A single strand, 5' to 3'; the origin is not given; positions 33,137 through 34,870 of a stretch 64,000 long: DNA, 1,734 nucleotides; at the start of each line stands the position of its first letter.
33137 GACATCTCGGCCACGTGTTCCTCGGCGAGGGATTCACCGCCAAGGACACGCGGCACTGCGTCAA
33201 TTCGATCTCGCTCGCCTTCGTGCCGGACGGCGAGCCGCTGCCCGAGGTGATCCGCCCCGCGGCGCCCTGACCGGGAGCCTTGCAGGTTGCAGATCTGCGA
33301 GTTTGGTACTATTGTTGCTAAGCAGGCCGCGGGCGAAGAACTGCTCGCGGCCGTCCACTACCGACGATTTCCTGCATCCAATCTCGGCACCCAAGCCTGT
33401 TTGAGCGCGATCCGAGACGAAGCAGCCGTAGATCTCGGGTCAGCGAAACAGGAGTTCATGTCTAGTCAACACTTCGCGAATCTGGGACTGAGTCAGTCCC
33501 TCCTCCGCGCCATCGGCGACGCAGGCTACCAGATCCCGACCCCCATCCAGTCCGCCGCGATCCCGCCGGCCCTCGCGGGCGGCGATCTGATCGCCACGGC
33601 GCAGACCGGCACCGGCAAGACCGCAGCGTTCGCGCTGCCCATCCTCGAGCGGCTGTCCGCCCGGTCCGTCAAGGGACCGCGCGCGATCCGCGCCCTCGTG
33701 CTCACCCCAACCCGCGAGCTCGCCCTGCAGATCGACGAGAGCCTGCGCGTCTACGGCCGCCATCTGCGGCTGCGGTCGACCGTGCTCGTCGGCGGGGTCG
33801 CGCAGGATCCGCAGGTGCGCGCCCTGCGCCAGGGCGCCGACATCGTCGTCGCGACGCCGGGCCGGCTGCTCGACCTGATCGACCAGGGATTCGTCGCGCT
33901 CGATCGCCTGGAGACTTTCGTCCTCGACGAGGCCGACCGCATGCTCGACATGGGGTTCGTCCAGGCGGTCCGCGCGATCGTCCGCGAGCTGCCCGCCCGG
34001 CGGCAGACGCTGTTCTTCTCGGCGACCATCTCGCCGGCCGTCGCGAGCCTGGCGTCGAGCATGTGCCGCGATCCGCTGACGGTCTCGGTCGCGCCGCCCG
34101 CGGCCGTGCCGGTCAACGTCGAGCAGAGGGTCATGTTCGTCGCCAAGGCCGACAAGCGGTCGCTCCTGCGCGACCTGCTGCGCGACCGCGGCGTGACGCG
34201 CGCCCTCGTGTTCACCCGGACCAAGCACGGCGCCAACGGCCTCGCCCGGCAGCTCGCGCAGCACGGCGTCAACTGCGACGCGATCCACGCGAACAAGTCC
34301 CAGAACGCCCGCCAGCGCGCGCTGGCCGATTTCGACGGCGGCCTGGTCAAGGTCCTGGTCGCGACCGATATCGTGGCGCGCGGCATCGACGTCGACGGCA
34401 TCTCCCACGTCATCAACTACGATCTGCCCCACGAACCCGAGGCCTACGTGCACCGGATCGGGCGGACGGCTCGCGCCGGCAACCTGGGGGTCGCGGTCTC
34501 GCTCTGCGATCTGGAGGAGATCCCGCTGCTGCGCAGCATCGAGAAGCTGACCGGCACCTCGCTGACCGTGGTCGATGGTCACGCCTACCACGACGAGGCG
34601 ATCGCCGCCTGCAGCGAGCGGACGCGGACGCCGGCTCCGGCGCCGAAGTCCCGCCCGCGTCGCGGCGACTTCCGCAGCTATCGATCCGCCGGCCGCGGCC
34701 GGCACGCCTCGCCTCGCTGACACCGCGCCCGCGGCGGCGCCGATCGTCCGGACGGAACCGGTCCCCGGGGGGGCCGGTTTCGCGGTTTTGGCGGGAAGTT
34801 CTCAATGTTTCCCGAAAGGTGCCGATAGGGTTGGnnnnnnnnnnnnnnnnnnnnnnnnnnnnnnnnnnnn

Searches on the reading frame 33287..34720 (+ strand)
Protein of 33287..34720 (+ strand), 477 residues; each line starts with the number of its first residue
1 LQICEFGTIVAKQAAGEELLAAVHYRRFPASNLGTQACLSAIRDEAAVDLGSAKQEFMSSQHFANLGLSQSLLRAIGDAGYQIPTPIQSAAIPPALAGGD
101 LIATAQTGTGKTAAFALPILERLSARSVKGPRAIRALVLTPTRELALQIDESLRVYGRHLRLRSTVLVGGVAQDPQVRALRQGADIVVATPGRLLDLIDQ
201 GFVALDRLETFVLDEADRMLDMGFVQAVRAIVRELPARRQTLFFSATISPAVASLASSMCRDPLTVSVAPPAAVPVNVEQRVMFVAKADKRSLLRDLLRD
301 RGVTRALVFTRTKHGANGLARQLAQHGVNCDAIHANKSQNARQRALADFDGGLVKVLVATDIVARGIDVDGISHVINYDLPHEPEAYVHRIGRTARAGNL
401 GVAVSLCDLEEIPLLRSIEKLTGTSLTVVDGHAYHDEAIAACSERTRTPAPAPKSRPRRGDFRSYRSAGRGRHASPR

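Call 52: search_protein_families(library=pfam, proteins=[window:33287-34720:+], max_evalue=0.00001)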
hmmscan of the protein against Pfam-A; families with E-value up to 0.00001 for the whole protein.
window:33287-34720:+ (477 aa): 2 families
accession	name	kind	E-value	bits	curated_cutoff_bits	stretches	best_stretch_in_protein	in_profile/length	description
PF00270.35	DEAD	-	1.3e-47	162.1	26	1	85-252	1-164/167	DEAD/DEAH box helicase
PF00271.37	Helicase_C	-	2.1e-29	102.4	23.5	1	290-398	2-110/110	Helicase conserved C-terminal domain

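Call 53: find_homologous_proteins(query=window:33287-34720:+, max_evalue=1e-30)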
Query window:33287-34720:+ (477 aa): 8000 proteins with E <= 1e-30 among 8000 candidates; the best 120 are listed.
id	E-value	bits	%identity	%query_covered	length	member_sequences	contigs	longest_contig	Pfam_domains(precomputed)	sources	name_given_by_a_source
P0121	7.7e-267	903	100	88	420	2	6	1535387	PF00270.36,PF00271.38,PF04851.22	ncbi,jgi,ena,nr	ncbi:MAG TPA: DEAD/DEAH box helicase [Candidatus Krumholzibacteria bacterium]|nr:DEAD/DEAH box helic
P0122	1.6e-206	704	79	88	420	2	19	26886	PF00270.36,PF00271.38,PF04851.22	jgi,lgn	-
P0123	1.5e-159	550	66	80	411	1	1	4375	PF00270.36,PF00271.38,PF04851.22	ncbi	-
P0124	3.1e-159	549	65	86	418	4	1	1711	PF00270.36,PF00271.38,PF04851.22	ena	-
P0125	4.3e-157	542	65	81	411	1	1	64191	PF00270.36,PF00271.38,PF04851.22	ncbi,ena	-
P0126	5.3e-157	541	61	87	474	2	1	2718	PF00270.36,PF00271.38,PF04851.22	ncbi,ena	-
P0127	2.3e-156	539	60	91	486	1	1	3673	PF00270.36,PF00271.38,PF04851.22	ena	-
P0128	3.2e-156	539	67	81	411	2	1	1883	PF00270.36,PF00271.38,PF04851.22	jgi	jgi:ATP-dependent RNA helicase RhlE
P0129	5.6e-156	538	64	85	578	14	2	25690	PF00270.36,PF00271.38,PF04851.22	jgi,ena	jgi:ATP-dependent RNA helicase RhlE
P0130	1.4e-155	537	61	88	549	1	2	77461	PF00270.36,PF00271.38,PF04851.22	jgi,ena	-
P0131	3.4e-155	535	62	88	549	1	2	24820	PF00270.36,PF13245.13,PF00271.38,PF04851.22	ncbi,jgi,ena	ncbi:MAG: DEAD/DEAH box helicase [Candidatus Latescibacterota bacterium]|jgi:ATP-dependent RNA helic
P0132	3.6e-155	535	62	88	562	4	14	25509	PF00270.36,PF13245.13,PF00271.38,PF04851.22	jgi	jgi:ATP-dependent RNA helicase RhlE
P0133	1.2e-153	530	64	88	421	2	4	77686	PF00270.36,PF00271.38,PF04851.22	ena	-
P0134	3.5e-153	529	64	81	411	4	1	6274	PF00270.36,PF00271.38,PF04851.22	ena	-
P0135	9.2e-153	527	63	81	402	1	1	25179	PF00270.36,PF00271.38,PF04851.22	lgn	-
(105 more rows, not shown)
